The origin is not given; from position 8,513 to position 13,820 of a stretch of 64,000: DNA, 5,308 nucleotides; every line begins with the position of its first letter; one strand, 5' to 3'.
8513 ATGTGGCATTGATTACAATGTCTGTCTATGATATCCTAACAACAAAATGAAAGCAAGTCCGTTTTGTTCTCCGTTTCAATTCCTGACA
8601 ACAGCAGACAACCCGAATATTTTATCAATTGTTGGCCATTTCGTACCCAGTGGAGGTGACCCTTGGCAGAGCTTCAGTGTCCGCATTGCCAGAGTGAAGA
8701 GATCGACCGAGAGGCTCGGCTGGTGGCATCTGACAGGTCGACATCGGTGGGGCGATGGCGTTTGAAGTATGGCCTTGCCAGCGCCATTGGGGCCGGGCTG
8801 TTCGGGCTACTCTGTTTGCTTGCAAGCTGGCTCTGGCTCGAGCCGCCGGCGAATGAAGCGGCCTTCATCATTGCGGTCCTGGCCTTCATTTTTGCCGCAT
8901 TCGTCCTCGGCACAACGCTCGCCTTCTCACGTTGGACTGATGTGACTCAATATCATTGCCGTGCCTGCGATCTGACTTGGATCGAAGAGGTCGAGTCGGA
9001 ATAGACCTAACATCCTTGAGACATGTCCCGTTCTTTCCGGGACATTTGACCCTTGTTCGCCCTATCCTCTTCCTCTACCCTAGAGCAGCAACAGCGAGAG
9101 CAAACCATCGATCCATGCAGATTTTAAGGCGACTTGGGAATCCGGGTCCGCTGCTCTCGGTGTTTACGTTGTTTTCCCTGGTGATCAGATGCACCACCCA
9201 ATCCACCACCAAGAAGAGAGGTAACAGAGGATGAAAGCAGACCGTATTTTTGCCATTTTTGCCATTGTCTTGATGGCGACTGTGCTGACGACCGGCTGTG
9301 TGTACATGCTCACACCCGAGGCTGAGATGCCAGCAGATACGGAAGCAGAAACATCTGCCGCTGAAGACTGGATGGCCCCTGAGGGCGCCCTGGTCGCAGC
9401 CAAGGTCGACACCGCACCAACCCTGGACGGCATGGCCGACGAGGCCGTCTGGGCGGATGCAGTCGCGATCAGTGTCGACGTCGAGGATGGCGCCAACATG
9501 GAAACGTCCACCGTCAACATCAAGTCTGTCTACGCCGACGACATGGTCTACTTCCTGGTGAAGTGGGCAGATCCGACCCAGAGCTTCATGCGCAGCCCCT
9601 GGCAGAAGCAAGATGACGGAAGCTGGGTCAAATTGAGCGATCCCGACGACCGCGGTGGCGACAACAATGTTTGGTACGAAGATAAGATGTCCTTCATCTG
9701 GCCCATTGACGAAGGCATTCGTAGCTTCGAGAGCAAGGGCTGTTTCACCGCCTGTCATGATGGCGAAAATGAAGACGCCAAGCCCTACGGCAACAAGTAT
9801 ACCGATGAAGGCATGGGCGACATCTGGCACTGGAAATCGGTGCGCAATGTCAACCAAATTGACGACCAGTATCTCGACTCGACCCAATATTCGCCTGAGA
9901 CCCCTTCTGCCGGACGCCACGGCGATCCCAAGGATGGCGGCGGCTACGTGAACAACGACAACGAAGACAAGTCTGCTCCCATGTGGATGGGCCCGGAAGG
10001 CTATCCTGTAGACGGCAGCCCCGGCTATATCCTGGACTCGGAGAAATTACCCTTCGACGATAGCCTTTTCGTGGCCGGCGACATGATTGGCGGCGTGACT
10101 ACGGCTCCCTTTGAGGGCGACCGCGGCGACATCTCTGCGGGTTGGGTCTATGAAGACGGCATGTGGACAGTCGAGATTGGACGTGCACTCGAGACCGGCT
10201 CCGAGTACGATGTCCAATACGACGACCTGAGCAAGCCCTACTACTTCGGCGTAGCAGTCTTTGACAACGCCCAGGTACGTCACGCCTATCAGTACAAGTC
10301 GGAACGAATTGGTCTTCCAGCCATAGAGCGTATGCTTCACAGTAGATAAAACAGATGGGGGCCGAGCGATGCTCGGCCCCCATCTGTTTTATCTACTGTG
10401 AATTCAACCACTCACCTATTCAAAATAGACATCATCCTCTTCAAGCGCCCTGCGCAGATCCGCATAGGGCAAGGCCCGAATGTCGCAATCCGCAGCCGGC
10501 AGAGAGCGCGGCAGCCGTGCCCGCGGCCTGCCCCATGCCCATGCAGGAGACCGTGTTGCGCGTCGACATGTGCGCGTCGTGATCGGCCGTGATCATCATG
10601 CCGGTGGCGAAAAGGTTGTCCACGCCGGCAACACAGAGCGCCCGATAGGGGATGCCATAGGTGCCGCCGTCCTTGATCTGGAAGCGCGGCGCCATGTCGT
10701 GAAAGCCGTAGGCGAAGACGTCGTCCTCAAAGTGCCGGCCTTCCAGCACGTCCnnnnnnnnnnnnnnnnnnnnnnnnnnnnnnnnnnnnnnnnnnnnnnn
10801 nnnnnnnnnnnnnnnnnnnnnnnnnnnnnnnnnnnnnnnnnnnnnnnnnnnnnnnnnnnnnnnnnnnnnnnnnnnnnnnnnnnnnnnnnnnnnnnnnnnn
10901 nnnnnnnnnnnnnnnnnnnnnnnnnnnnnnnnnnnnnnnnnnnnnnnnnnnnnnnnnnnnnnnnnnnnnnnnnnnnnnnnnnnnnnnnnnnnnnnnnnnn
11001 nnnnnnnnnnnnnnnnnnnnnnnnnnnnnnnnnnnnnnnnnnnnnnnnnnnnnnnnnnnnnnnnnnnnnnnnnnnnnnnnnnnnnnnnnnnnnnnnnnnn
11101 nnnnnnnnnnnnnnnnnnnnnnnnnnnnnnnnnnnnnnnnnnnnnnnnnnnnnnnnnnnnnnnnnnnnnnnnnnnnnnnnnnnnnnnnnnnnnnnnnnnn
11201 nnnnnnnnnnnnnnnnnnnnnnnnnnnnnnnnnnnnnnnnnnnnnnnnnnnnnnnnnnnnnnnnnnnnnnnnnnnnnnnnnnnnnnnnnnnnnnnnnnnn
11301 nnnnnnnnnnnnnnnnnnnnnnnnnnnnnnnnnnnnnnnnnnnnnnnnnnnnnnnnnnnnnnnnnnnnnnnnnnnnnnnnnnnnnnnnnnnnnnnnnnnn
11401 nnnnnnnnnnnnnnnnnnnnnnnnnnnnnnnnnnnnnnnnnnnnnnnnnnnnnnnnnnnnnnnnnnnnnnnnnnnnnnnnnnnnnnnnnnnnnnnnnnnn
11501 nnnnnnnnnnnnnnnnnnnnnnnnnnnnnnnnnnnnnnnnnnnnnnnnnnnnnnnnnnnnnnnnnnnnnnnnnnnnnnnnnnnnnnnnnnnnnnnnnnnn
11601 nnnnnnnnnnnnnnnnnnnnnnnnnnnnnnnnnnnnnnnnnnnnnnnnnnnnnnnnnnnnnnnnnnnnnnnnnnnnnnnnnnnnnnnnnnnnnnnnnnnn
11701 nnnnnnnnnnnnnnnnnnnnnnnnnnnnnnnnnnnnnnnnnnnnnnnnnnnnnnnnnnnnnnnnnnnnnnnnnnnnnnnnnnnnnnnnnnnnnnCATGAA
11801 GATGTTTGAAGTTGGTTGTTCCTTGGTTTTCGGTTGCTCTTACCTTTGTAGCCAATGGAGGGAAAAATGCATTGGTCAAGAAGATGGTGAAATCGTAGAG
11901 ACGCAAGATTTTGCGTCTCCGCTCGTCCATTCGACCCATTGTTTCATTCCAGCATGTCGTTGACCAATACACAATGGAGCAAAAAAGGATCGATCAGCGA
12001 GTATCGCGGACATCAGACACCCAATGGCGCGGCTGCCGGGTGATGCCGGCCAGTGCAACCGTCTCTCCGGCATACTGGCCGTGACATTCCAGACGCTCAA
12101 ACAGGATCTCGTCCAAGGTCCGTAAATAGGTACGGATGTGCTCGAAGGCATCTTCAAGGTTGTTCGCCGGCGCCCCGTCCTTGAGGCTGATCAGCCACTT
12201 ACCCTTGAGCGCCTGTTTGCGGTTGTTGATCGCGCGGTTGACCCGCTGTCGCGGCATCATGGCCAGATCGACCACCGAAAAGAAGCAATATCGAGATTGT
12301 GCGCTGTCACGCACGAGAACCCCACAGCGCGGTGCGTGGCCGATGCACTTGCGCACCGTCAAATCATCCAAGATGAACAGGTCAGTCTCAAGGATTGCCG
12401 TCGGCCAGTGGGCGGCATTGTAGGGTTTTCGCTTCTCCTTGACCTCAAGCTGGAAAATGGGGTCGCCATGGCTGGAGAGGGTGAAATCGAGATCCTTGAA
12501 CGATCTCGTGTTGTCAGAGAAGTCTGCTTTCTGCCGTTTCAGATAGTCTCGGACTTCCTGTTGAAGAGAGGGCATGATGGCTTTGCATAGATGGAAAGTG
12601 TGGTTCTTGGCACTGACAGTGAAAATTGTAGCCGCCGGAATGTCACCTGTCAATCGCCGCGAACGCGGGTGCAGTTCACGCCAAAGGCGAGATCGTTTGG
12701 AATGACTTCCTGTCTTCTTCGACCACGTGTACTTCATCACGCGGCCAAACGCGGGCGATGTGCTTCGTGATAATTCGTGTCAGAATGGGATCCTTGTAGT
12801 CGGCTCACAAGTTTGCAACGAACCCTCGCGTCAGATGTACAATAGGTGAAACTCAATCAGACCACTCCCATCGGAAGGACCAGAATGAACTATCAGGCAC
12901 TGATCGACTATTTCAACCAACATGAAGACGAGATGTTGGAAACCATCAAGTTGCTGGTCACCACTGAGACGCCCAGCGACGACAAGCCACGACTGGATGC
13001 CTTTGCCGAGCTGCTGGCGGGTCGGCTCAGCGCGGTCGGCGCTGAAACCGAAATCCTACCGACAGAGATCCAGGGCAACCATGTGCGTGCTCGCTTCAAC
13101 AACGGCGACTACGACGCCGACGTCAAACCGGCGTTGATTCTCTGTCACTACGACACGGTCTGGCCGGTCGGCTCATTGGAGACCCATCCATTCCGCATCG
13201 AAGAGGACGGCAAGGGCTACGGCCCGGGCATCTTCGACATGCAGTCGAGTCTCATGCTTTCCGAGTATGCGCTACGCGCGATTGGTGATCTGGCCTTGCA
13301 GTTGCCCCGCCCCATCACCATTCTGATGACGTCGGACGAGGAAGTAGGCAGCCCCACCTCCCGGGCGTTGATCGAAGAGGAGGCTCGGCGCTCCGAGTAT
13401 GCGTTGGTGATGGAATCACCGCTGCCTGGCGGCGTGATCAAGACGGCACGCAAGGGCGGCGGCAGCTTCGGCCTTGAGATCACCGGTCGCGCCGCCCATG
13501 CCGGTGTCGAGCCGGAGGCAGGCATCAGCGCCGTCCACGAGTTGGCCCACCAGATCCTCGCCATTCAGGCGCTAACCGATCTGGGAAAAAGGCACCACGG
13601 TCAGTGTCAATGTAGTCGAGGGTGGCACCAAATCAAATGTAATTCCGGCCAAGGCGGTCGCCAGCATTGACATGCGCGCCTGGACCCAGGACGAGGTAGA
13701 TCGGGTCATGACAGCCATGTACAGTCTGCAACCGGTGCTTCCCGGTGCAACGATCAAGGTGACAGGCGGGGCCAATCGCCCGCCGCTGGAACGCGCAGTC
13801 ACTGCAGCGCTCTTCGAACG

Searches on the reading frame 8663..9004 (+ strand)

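Call 6: search_protein_families(library=pfam, proteins=[window:8663-9004:+], max_evalue=0.01)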
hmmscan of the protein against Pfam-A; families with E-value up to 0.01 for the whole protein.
window:8663-9004:+ (113 aa): 3 families
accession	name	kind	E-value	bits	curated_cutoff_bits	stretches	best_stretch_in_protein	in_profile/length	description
PF20990.2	DUF2207_C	-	0.0021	18.3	33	1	29-93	130-194/247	Predicted membrane protein (DUF2207) C-terminal domain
PF12760.12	Zn_ribbon_IS1595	-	0.0082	16.5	25.4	0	5-13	20-28/46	Transposase zinc-ribbon domain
PF17511.7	Mobilization_B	-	0.0084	16.9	27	0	22-65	82-124/136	Mobilization protein B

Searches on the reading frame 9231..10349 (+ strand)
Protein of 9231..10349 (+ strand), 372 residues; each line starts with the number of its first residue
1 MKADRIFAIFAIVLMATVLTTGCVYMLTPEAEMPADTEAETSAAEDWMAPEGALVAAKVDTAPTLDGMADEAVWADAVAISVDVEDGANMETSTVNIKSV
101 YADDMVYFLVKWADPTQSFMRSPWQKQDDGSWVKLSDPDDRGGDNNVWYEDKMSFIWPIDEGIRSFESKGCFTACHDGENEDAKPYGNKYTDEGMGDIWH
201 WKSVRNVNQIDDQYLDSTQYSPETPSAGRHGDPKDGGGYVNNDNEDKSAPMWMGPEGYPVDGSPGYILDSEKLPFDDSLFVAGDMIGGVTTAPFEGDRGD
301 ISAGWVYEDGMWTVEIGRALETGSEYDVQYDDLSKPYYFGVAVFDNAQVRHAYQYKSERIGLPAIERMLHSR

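Call 6: search_protein_families(library=pfam, proteins=[window:9231-10349:+], max_evalue=0.01)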
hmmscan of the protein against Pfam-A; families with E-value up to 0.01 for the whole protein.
window:9231-10349:+ (372 aa): 1 family
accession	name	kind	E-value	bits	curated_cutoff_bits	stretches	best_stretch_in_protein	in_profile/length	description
PF09459.16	EB_dh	-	2.1e-38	133.2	33.3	1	88-355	25-235/236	Ethylbenzene dehydrogenase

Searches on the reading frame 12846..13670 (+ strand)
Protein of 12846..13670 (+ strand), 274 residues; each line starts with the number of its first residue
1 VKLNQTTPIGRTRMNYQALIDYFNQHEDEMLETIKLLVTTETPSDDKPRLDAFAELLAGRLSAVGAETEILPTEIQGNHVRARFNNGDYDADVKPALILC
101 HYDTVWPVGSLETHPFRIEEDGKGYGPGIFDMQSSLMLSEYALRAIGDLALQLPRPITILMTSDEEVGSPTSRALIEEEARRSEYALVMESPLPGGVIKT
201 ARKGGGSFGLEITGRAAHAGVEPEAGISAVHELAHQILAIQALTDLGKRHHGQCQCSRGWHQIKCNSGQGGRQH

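Call 52: search_protein_families(library=pfam, proteins=[window:12846-13670:+], max_evalue=0.0001)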
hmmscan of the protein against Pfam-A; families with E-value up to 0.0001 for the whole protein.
window:12846-13670:+ (274 aa): 2 families
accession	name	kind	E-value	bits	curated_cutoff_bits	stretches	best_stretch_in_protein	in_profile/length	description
PF01546.33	Peptidase_M20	-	7.9e-16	59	24.6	1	99-237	3-143/206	Peptidase family M20/M25/M40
PF07687.19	M20_dimer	-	2.9e-08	34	21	1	200-245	1-45/107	Peptidase dimerisation domain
